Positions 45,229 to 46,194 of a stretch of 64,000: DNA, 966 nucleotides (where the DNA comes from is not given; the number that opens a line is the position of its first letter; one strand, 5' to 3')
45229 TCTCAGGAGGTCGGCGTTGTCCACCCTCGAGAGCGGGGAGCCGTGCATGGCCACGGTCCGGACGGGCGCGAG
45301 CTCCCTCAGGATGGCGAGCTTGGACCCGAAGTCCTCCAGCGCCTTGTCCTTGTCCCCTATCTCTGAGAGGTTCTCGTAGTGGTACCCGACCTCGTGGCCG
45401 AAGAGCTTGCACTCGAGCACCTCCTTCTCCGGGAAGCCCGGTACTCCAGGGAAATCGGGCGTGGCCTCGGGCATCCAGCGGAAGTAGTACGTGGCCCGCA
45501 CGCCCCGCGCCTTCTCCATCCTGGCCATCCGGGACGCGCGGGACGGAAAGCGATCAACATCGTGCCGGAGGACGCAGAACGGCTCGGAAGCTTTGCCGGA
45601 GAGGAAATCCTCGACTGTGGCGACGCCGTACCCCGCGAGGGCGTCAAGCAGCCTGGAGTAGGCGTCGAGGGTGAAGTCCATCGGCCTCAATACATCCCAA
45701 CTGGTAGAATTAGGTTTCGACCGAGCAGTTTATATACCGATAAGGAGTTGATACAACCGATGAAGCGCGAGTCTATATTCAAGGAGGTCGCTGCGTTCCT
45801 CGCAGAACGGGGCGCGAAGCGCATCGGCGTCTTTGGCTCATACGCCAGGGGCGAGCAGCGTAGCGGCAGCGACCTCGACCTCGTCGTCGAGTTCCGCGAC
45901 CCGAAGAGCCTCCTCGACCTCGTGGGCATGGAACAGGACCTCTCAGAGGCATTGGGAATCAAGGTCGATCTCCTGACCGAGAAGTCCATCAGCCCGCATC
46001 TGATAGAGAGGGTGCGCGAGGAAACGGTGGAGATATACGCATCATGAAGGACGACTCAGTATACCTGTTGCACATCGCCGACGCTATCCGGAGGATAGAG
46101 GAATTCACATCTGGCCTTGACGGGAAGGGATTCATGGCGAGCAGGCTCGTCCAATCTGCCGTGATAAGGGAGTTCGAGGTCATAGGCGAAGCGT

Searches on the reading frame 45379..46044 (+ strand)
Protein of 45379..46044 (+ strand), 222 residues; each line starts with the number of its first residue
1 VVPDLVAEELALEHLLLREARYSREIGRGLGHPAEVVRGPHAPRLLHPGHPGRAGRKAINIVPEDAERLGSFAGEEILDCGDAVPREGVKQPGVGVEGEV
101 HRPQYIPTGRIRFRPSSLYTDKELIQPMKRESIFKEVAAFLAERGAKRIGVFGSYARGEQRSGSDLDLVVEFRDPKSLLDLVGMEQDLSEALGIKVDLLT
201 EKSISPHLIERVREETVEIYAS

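Call 49: search_protein_families(library=pfam, proteins=[window:45379-46044:+], max_evalue=0.00001)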
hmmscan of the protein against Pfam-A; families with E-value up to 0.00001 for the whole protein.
window:45379-46044:+ (222 aa): 2 families
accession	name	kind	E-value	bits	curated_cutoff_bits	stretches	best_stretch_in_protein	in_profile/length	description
PF01909.29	NTP_transf_2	-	1.9e-17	63.8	21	1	136-217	3-91/93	Nucleotidyltransferase domain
PF18765.7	Polbeta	-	2.8e-11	43.9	26.9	1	146-220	13-88/93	Polymerase beta, Nucleotidyltransferase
